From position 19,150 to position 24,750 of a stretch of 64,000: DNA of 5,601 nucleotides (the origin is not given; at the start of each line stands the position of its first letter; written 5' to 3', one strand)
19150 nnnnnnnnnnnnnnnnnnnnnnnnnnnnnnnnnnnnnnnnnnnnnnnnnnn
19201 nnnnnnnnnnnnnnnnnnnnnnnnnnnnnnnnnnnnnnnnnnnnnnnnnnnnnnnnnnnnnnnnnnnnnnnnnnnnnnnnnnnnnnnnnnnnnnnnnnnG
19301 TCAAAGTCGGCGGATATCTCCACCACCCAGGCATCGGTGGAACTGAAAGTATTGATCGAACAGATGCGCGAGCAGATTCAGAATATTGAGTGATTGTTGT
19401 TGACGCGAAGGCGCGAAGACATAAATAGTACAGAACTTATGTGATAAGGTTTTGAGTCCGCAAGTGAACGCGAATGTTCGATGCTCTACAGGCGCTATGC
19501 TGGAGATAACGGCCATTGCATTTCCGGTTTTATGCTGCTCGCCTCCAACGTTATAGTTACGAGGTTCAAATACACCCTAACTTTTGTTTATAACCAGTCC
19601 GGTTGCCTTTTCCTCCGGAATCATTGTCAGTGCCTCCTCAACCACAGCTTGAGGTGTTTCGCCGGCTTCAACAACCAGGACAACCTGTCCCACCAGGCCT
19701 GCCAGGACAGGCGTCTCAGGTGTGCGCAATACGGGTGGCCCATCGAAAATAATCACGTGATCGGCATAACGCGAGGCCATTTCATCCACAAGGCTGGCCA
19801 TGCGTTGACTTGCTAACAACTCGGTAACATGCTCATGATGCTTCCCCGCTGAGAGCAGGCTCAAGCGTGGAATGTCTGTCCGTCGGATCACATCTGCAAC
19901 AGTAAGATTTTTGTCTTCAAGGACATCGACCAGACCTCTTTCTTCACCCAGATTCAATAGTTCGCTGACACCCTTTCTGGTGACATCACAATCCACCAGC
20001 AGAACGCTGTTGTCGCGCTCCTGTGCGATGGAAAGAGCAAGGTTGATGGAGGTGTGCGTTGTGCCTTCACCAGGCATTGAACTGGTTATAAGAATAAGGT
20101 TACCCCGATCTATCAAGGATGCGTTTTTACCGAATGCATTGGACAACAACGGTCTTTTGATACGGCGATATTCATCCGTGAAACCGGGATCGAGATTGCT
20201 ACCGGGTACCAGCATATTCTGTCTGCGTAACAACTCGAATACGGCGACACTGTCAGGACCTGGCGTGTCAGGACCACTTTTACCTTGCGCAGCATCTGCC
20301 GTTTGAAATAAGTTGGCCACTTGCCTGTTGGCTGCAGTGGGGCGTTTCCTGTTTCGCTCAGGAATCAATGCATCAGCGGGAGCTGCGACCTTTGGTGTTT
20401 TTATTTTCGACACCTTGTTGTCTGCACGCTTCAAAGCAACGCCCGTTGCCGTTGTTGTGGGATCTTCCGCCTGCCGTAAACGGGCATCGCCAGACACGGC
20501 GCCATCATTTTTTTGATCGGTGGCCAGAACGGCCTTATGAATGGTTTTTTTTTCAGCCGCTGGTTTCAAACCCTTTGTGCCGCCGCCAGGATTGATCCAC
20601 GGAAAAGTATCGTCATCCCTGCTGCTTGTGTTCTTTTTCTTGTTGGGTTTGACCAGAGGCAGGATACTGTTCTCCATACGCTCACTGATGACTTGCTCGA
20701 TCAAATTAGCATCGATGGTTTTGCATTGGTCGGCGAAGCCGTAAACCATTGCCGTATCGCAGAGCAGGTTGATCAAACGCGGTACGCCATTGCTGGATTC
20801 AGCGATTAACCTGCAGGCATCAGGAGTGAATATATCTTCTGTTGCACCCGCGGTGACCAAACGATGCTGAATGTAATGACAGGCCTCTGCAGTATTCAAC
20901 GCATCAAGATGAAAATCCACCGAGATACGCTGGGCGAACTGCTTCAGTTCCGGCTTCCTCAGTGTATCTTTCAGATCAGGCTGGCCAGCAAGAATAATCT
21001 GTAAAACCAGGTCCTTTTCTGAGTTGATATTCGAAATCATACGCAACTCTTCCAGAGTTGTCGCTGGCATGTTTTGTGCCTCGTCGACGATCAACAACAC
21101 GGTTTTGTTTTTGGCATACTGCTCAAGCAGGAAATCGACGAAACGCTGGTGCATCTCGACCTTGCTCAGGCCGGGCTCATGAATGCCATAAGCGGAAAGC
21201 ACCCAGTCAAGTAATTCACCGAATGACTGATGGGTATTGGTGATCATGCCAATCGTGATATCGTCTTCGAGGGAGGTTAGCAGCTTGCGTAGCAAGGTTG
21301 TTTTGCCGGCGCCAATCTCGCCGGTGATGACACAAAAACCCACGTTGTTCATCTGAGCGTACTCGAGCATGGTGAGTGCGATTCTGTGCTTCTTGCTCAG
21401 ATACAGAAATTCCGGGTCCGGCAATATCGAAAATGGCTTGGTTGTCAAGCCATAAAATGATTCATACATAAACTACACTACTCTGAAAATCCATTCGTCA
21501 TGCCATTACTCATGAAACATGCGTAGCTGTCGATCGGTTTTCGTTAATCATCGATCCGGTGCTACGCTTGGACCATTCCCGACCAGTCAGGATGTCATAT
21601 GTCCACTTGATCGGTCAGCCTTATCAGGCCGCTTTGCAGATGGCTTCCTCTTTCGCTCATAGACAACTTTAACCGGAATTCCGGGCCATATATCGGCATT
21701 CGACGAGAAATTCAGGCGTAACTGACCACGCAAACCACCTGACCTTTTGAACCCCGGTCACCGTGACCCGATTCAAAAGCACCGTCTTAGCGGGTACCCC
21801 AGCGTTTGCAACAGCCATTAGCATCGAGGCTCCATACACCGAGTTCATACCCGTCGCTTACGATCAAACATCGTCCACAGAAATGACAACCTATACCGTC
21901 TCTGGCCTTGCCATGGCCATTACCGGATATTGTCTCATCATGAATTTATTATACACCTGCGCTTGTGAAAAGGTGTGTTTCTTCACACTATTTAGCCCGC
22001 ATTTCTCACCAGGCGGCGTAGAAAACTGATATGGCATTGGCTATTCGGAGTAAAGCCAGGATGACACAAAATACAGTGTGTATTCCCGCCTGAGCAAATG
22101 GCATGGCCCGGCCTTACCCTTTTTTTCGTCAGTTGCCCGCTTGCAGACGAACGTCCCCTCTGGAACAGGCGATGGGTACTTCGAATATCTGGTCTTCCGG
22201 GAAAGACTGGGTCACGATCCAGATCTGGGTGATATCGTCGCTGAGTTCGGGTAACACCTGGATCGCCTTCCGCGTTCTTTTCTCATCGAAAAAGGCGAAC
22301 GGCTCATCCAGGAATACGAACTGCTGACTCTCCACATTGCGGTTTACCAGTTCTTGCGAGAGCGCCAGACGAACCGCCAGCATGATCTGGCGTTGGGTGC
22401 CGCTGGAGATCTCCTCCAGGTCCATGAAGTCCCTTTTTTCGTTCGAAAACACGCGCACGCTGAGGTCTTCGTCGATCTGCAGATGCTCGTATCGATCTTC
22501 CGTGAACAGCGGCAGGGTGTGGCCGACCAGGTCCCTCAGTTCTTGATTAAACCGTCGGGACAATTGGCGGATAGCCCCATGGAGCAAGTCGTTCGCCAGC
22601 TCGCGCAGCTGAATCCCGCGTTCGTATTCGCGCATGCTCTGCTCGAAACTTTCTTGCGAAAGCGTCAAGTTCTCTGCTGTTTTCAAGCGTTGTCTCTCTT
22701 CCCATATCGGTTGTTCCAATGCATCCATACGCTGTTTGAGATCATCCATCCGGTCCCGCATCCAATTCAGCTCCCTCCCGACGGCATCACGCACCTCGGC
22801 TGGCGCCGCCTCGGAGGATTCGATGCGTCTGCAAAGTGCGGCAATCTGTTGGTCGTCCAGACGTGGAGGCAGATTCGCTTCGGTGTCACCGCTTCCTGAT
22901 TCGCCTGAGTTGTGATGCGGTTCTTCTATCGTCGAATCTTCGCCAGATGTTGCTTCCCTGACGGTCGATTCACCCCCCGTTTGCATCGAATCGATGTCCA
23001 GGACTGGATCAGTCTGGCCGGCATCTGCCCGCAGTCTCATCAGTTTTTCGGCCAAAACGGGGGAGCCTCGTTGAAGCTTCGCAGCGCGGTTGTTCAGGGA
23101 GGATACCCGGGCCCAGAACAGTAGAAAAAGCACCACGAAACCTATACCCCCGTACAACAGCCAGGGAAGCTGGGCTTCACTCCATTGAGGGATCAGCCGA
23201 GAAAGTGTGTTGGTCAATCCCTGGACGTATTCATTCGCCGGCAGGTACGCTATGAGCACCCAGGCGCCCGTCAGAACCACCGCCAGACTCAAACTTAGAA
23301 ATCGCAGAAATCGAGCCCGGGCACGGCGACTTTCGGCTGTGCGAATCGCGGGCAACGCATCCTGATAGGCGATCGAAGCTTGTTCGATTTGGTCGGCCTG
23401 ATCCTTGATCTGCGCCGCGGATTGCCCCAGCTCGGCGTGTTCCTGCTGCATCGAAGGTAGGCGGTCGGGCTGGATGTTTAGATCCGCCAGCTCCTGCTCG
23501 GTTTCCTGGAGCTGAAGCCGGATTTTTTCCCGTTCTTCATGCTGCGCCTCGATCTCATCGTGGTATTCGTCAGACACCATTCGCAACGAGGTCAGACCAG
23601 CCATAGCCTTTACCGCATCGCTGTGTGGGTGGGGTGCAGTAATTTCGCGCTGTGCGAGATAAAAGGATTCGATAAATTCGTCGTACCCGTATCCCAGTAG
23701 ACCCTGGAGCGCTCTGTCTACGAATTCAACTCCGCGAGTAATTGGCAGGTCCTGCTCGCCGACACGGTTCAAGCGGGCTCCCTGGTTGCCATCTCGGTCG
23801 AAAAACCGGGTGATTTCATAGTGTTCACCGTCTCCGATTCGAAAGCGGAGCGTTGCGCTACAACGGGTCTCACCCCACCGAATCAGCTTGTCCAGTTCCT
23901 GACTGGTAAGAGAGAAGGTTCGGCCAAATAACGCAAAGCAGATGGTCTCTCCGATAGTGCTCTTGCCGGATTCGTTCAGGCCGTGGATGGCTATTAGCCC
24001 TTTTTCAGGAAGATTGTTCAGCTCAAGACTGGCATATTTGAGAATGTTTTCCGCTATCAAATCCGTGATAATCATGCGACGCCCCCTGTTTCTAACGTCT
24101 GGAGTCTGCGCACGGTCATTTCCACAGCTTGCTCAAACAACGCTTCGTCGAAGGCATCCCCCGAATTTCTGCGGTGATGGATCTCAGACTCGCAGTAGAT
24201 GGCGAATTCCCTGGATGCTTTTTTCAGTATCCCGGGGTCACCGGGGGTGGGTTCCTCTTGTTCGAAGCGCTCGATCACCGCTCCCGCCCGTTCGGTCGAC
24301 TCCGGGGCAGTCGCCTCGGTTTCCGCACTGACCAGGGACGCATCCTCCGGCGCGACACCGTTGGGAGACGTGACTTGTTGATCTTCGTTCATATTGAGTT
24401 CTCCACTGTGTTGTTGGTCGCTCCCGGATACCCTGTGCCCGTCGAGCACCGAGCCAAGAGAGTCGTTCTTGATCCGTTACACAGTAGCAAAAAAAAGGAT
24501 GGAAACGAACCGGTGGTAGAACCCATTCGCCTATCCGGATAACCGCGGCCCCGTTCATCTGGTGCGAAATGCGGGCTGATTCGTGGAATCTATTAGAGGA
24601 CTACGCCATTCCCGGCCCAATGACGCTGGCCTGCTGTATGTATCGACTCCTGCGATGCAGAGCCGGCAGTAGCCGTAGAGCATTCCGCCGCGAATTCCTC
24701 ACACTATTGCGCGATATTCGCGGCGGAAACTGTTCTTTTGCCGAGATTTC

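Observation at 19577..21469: ExeA-like AAA+ ATPase fused to a catalytically degenerate BY-kinase/MinD-like domain.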

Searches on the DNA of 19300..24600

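Call 61: search_rna_families(source=window, start=19300, end=24600, threshold=evalue, max_evalue=0.1)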
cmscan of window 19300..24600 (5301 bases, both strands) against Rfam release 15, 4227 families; matches with E-value up to 0.1: 0.
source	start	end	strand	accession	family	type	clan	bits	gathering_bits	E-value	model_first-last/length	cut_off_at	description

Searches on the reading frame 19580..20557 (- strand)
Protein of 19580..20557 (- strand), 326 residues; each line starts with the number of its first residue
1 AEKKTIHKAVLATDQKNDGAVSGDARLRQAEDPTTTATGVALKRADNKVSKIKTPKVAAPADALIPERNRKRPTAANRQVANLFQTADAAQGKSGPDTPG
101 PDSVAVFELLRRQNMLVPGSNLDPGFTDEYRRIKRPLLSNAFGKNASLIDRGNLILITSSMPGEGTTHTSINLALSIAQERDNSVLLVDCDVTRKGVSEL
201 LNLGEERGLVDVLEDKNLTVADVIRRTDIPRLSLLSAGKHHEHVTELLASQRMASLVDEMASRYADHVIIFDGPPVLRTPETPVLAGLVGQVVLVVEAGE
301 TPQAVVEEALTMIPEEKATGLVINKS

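Call 94: predict_structure(alignment_id=A7)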
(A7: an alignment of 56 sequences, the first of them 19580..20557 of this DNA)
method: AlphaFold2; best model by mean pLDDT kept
length: 326 residues; sequences in the alignment: 56
mean_pLDDT: 78.9   pTM: 0.69
mean pLDDT of the five models: 78.9, 78.4, 77.8, 77.5, 77.0
residues with pLDDT >= 90: 175; 70-90: 53; 50-70: 40; < 50: 58
segments of 3 or more residues with pLDDT < 50: 9-14, 18-20, 28-30, 34-37, 71-91
pLDDT, mean of each block of 10 residues (from residue 1): 50 46 50 48 52 59 50 39 39 60 94 96 91 91 79 93 89 96 94 89 95 96 96 95 90 96 96 86 91 93 93 92 85
secondary structure, 60 per line:
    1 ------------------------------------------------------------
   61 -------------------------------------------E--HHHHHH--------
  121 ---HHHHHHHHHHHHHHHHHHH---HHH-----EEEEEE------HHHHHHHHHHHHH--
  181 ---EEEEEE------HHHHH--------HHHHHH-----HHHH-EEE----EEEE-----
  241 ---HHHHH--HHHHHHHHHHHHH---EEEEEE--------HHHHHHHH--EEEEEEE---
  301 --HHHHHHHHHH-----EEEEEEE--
elements in order: H107-112 H124-142 E154-159 H166-178 E184-189 H196-200 H209-214 H220-223 E225-227 E232-235 H244-248 H251-263 E267-272 H281-288 E291-297 H303-312 E318-324

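Call 96: fold_search(model_id=the predicted structure, library=pdb)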
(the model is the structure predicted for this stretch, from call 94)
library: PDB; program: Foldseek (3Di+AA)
matches with E <= 10: 1356; with E <= 0.001: 118
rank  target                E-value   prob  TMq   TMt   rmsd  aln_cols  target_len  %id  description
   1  3la6_P                6.4e-13  1.00  0.55  0.69   5.8       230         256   26  Octameric kinase domain of the E. coli tyrosine kinase Wzc with bound ADP (released 2010-08-25)
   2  4jlv                  9.2e-13  1.00  0.55  0.77   5.4       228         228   25  Crystal structure of the chimerical protein CapA1B1 in complex with ADP-Mg (released 2014-02-05)
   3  3la6_B                9.2e-13  1.00  0.57  0.71   5.5       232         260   25  Octameric kinase domain of the E. coli tyrosine kinase Wzc with bound ADP (released 2010-08-25)
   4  3la6_A                9.8e-13  1.00  0.56  0.69   5.8       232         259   25  Octameric kinase domain of the E. coli tyrosine kinase Wzc with bound ADP (released 2010-08-25)
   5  3la6_G                1.2e-12  1.00  0.55  0.68   5.8       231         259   26  Octameric kinase domain of the E. coli tyrosine kinase Wzc with bound ADP (released 2010-08-25)
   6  3la6_J                1.9e-12  1.00  0.58  0.72   5.5       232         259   24  Octameric kinase domain of the E. coli tyrosine kinase Wzc with bound ADP (released 2010-08-25)
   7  3la6_M                1.9e-12  1.00  0.52  0.65  10.6       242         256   24  Octameric kinase domain of the E. coli tyrosine kinase Wzc with bound ADP (released 2010-08-25)
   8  3la6_F                2.7e-12  1.00  0.56  0.70   4.9       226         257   25  Octameric kinase domain of the E. coli tyrosine kinase Wzc with bound ADP (released 2010-08-25)
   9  3la6_L                2.9e-12  1.00  0.51  0.64   7.3       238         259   23  Octameric kinase domain of the E. coli tyrosine kinase Wzc with bound ADP (released 2010-08-25)
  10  4jmp                  3.9e-12  1.00  0.55  0.77   5.5       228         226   27  Crystal structure of the chimerical protein CapA2B2 (released 2014-02-05)
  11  3la6_E                5.0e-12  1.00  0.55  0.67   6.4       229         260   26  Octameric kinase domain of the E. coli tyrosine kinase Wzc with bound ADP (released 2010-08-25)
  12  3la6_I                5.3e-12  1.00  0.56  0.70   5.6       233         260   25  Octameric kinase domain of the E. coli tyrosine kinase Wzc with bound ADP (released 2010-08-25)
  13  3bfv_A                6.8e-12  1.00  0.56  0.74   5.8       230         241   26  crystal structure of the chimerical protein CapAB (released 2008-06-24)
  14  3la6_O                6.8e-12  1.00  0.57  0.70   5.6       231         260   25  Octameric kinase domain of the E. coli tyrosine kinase Wzc with bound ADP (released 2010-08-25)
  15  3la6_D                7.2e-12  1.00  0.56  0.70   5.6       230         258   25  Octameric kinase domain of the E. coli tyrosine kinase Wzc with bound ADP (released 2010-08-25)
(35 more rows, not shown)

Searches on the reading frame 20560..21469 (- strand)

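Call 55: search_solved_structures(query=window:20560-21469:-, max_evalue=0.001, show_alignments=1)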
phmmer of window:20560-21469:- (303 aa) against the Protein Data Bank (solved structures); distinct sequences matched with E-value up to 0.001: 0.

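Call 74: predict_structure(alignment_id=A4)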
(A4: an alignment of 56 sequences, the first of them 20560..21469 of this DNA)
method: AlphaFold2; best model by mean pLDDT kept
length: 303 residues; sequences in the alignment: 56
mean_pLDDT: 87.3   pTM: 0.82
mean pLDDT of the five models: 87.3, 87.2, 86.7, 85.8, 85.2
residues with pLDDT >= 90: 195; 70-90: 79; 50-70: 22; < 50: 7
segments of 3 or more residues with pLDDT < 50: 297-303
pLDDT, mean of each block of 10 residues (from residue 1): 93 88 89 91 92 88 89 83 77 92 91 93 93 91 86 88 94 94 93 93 94 93 93 94 94 94 83 67 66 56 36
secondary structure, 60 per line:
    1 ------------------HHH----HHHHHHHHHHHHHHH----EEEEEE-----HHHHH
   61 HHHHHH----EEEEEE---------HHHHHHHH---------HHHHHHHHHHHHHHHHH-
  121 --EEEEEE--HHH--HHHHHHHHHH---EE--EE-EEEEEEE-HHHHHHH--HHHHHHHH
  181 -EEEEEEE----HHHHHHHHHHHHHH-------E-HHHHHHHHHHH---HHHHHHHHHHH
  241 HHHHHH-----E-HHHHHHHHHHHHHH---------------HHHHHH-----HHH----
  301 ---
elements in order: H26-40 E45-50 H56-66 E71-76 H86-93 H103-119 E123-128 H136-145 E156-162 H164-170 H173-180 E182-188 H193-206 H216-226 H230-246 H254-267 H283-288

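Call 76: fold_search(model_id=the predicted structure, library=pdb)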
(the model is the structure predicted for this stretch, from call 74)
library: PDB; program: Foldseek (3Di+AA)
matches with E <= 10: 1770; with E <= 0.001: 866
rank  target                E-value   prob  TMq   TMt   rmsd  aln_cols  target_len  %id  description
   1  1w5t_A                1.4e-11  1.00  0.64  0.51   4.5       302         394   18  Structure of the Aeropyrum Pernix ORC2 protein (ADPNP-ADP complexes) (released 2004-10-05)
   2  1w5t_C                5.2e-11  1.00  0.63  0.50   4.1       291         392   19  Structure of the Aeropyrum Pernix ORC2 protein (ADPNP-ADP complexes) (released 2004-10-05)
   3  1w5s_A                2.9e-10  1.00  0.59  0.47   5.2       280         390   19  Structure of the Aeropyrum Pernix ORC2 protein (ADP form) (released 2004-10-05)
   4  1w5s_B                6.0e-10  1.00  0.59  0.47   4.3       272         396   19  Structure of the Aeropyrum Pernix ORC2 protein (ADP form) (released 2004-10-05)
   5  7pbl_C                1.2e-09  1.00  0.48  0.47   5.8       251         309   17  RuvAB branch migration motor complexed to the Holliday junction - RuvB AAA+ state s1 [t2 dataset] (released 2022-09-14)
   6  2qby_A                2.5e-09  1.00  0.63  0.53   4.0       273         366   18  Crystal structure of a heterodimer of Cdc6/Orc1 initiators bound to origin DNA (from S. solfataricus) (released 2007-09-11)
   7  7pbl_A                4.0e-09  1.00  0.51  0.49   6.3       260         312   17  RuvAB branch migration motor complexed to the Holliday junction - RuvB AAA+ state s1 [t2 dataset] (released 2022-09-14)
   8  8efy_K                7.8e-09  1.00  0.48  0.48   5.6       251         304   16  Structure of double homo-hexameric AAA+ ATPase RuvB motors (released 2023-05-10)
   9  8efy_C                1.1e-08  1.00  0.49  0.49   5.9       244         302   16  Structure of double homo-hexameric AAA+ ATPase RuvB motors (released 2023-05-10)
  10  1in4                  1.4e-08  1.00  0.49  0.50   6.0       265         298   16  THERMOTOGA MARITIMA RUVB HOLLIDAY JUNCTION BRANCH MIGRATION MOTOR (released 2001-08-08)
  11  7ufi_1                1.5e-08  1.00  0.61  0.60   4.7       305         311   17  VchTnsC AAA+ ATPase with DNA, single heptamer (released 2022-06-08)
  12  7pbl_D                1.6e-08  1.00  0.47  0.46   6.6       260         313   16  RuvAB branch migration motor complexed to the Holliday junction - RuvB AAA+ state s1 [t2 dataset] (released 2022-09-14)
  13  1fnn_A                1.7e-08  1.00  0.63  0.51   4.0       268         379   19  CRYSTAL STRUCTURE OF CDC6P FROM PYROBACULUM AEROPHILUM (released 2000-10-04)
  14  8gj0_B                1.7e-08  1.00  0.49  0.41   4.9       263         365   17  E. coli clamp loader with open clamp on primed template DNA (form 1) (released 2024-03-27)
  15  8efv_B                1.7e-08  1.00  0.47  0.46   6.7       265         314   15  Structure of single homo-hexameric Holliday junction ATP-dependent DNA helicase RuvB motor (released 2023-05-10)
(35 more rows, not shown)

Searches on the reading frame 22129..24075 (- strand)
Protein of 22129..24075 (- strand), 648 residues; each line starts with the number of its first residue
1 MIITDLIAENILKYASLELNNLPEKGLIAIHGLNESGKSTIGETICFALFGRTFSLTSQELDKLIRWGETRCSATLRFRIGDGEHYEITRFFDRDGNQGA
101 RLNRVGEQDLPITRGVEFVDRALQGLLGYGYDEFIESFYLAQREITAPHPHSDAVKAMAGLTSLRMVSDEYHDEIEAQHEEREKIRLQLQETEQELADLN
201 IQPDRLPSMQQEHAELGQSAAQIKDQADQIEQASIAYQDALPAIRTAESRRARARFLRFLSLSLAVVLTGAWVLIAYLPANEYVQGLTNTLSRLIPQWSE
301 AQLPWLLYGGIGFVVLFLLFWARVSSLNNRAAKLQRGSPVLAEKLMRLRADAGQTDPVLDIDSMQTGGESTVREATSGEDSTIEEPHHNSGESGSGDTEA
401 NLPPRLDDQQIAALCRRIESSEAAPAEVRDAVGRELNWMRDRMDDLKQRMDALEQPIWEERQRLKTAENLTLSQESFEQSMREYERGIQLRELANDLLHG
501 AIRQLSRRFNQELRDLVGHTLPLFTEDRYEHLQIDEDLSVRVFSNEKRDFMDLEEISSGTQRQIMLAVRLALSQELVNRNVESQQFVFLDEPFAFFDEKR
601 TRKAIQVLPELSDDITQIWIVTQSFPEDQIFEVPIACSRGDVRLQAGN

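Call 7: search_protein_families(library=ncbifam, proteins=[window:22129-24075:-], max_evalue=0.00001)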
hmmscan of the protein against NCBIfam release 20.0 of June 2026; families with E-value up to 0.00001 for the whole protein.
window:22129-24075:- (648 aa): 8 families
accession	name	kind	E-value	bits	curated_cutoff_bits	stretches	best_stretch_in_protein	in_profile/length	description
NF002572.0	PRK02224.1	equivalog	4.4e-19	68.3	1087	1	1-145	1-140/888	DNA double-strand break repair ATPase Rad50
NF041034.1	Rad50_Sulf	equivalog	6e-18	64.1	1000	1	1-142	1-132/872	DNA double-strand break repair ATPase Rad50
NF041035.1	Rad50_Halo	equivalog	1e-17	63.9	1000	1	9-145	9-140/883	DNA double-strand break repair ATPase Rad50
NF002244.0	PRK01156.1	equivalog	1e-17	63.6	847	2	1-145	1-140/895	DNA double-strand break repair ATPase Rad50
NF003034.1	PRK03918.1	equivalog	1.8e-13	49.4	700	0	434-622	673-851/878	DNA double-strand break repair ATPase Rad50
TIGR00611.2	recf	equivalog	5.5e-12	45.5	172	1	6-109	4-103/339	DNA replication/repair protein RecF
TIGR00618.1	sbcc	subfamily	5.7e-08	31.2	478.5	1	1-144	1-154/1043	exonuclease subunit SbcC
NF045487.1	ASRP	equivalog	4.8e-06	25.5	300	0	145-251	91-196/593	archaea-specific SMC-related protein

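Call 43: find_related_loci(query=window:22132-24075:-, collection=metagenome_contigs, flank=6000)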
Query window:22132-24075:- (648 aa) in metagenome_contigs; peptide patterns used: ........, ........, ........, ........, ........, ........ (x = any residue, [..] = any of these).
160 stretches matched a pattern; 10 encode a relative of the query (tblastn E <= 1e-3); 10 distinct loci.
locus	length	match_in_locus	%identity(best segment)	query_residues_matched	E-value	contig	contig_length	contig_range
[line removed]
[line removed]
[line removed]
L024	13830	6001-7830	46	1-639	1e-160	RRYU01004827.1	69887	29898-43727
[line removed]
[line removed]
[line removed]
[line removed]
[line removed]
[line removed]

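Call 44: search_protein_families(library=pfam, proteins=[window:22129-24075:-], max_evalue=0.0001)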
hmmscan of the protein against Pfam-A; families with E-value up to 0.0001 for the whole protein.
window:22129-24075:- (648 aa): 3 families
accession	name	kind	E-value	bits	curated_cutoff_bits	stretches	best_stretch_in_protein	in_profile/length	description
PF13476.12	AAA_23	-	1.1e-13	52.7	27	1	9-197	5-194/201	AAA domain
PF02463.25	SMC_N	-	7.1e-12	45.7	40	1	3-103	2-114/220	RecF/RecN/SMC N terminal domain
PF13558.12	SbcC_Walker_B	-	2.4e-05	25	27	1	554-608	30-88/90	SbcC/RAD50-like, Walker B motif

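Call 47: search_protein_families(library=padloc, proteins=[window:22129-24075:-], max_evalue=0.001)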
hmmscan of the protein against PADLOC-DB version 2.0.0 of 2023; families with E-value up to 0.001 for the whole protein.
window:22129-24075:- (648 aa): 15 families
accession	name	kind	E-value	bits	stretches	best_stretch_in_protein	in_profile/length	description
PDLC04135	mad3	-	4.2e-22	77.2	1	13-622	12-321/374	mads_3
PDLC03859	LmuB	-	2.6e-11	41.5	1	23-608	22-567/611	-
PDLC04140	mad8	-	1.1e-09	36.3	1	472-626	88-235/314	mads_8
PDLC03863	LmuB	-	2.4e-08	31.1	1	18-97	21-88/610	-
PDLC02747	PbeC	-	3.4e-08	30.8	1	409-615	423-622/632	PbeC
PDLC02980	AriA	-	6.9e-08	30.8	1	445-626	154-300/304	-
PDLC02726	PbeC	-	1.1e-06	25.5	1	434-616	427-598/637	PbeC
PDLC02730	PbeC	-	1.6e-06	25.1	1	434-613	442-623/651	PbeC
PDLC02714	PbeC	-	1.9e-06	25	0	437-624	435-627/651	PbeC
PDLC02756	PbeC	-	9.7e-06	22.8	0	1-53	1-59/643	PbeC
PDLC02668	DndD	-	2.5e-05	21.5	0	1-55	1-60/659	DndD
PDLC00262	LmuB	-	0.00011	19.2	1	406-592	346-523/588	AAA ATPase domain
PDLC03864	LmuB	-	0.00019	18.1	0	166-254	253-341/657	-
PDLC00259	LmuB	-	0.00058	16.8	1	406-592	346-523/588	AAA ATPase domain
PDLC04895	PDC-S06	-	0.00084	15.9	1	552-622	557-627/784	-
